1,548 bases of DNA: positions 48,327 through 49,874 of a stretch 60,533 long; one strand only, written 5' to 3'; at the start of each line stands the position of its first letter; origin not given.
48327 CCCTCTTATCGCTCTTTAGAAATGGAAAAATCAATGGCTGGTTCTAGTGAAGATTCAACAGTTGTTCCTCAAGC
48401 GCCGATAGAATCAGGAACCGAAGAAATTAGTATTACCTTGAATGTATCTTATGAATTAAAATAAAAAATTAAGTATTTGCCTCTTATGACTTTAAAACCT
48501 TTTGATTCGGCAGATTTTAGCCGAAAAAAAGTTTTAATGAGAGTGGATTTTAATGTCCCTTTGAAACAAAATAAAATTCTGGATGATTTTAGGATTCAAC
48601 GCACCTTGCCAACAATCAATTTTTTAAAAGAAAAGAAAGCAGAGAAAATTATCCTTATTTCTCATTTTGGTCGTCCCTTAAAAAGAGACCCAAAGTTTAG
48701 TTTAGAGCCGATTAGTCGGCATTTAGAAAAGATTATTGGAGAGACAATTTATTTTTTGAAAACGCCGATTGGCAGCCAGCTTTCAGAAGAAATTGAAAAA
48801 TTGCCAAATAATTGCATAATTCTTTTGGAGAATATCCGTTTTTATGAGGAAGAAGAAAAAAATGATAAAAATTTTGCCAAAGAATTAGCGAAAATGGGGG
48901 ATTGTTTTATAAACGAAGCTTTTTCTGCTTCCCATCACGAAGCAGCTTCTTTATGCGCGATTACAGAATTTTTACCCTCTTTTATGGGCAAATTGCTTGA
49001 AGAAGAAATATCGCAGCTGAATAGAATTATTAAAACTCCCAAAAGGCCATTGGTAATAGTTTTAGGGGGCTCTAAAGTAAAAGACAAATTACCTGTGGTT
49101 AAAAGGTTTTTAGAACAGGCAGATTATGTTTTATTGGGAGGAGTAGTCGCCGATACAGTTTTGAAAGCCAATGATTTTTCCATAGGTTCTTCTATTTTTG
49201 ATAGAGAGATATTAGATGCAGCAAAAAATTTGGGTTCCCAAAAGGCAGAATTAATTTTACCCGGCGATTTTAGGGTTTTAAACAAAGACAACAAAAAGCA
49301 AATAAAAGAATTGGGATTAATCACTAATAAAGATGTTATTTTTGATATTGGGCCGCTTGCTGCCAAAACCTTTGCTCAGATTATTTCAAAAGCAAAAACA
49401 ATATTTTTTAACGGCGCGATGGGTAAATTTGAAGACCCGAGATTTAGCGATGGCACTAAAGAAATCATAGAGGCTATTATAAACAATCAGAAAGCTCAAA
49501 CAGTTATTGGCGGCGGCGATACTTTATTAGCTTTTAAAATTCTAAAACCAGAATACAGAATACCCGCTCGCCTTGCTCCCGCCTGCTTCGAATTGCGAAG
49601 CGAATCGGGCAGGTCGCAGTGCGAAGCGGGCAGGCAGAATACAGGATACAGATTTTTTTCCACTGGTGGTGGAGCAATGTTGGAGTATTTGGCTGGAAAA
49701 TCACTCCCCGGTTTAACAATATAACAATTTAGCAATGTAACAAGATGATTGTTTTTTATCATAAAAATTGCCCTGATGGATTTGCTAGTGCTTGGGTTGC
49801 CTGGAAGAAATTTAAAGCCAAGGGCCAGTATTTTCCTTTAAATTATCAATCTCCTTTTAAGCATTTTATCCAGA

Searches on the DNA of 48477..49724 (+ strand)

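Call 16: search_rna_families(sources=[L001, L002], threshold=evalue, max_evalue=0.001, show_alignments=2)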
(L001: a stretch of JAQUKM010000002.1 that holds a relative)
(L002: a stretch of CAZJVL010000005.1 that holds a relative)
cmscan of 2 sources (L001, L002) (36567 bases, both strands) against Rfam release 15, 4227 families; matches with E-value up to 0.001: 5.
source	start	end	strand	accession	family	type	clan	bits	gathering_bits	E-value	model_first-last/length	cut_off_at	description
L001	12538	12970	-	RF00010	RNaseP_bact_a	Gene; ribozyme;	CL00002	107.8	100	2.8e-32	1-367/367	no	Bacterial RNase P class A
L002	7969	8392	-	RF00010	RNaseP_bact_a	Gene; ribozyme;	CL00002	97.1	100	1.3e-28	1-367/367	no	Bacterial RNase P class A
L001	18785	18855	+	RF00005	tRNA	Gene; tRNA;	CL00001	64.1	29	7.6e-12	1-71/71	no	tRNA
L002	14227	14297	+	RF00005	tRNA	Gene; tRNA;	CL00001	56.6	29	8.6e-10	1-71/71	no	tRNA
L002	11894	12018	-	RF02746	AsrC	Gene; antisense;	-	28.3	111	8.1e-05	23-151/886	no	antisense RNA of rseC mRNA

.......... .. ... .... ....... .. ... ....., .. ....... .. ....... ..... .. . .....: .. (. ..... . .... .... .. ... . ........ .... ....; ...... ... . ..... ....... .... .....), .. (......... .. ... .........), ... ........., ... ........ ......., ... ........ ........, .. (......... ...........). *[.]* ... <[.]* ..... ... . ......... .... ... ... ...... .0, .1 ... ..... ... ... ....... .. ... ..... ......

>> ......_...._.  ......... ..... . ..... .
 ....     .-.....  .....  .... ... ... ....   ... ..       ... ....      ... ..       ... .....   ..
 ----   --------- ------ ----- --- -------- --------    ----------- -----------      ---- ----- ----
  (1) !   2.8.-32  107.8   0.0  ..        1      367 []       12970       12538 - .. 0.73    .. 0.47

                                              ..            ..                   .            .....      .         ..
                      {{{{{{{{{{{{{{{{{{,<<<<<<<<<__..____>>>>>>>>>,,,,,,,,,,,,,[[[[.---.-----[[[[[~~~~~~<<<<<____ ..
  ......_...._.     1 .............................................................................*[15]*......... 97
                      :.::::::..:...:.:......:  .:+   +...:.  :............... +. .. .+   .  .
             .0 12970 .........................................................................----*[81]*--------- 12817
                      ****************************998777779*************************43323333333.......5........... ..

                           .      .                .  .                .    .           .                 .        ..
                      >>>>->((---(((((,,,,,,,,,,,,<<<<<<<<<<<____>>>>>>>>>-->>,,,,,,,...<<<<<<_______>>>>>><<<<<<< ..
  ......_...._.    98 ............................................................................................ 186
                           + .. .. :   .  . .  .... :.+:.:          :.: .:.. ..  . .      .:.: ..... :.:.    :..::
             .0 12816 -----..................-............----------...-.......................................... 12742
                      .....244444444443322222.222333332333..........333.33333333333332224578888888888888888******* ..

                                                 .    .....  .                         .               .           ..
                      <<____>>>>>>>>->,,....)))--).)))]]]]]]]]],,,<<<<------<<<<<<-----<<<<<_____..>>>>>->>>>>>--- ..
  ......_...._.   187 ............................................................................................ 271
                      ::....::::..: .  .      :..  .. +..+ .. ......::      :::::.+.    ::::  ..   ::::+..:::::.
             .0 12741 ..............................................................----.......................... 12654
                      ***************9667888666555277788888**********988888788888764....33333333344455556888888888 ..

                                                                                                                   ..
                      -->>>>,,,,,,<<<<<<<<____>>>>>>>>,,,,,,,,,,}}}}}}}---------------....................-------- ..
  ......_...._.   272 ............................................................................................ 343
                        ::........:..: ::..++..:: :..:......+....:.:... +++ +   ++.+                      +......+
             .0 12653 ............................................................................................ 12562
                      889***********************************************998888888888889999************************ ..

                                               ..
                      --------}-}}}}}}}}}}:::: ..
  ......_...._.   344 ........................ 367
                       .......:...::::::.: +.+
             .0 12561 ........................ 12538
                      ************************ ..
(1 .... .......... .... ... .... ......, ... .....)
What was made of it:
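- On Bacterial RNase P RNA, class A (Rfam RF00010): The shortfall is explained by about 224 nt of insertions: the syntenic orthologue in L001 scores 107.8 and L002 scores 97.1 (call 16).
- Checked: Length is 657 nt. The syntenic genes of the two nearest genomes are 433 and 424 nt (call 16).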
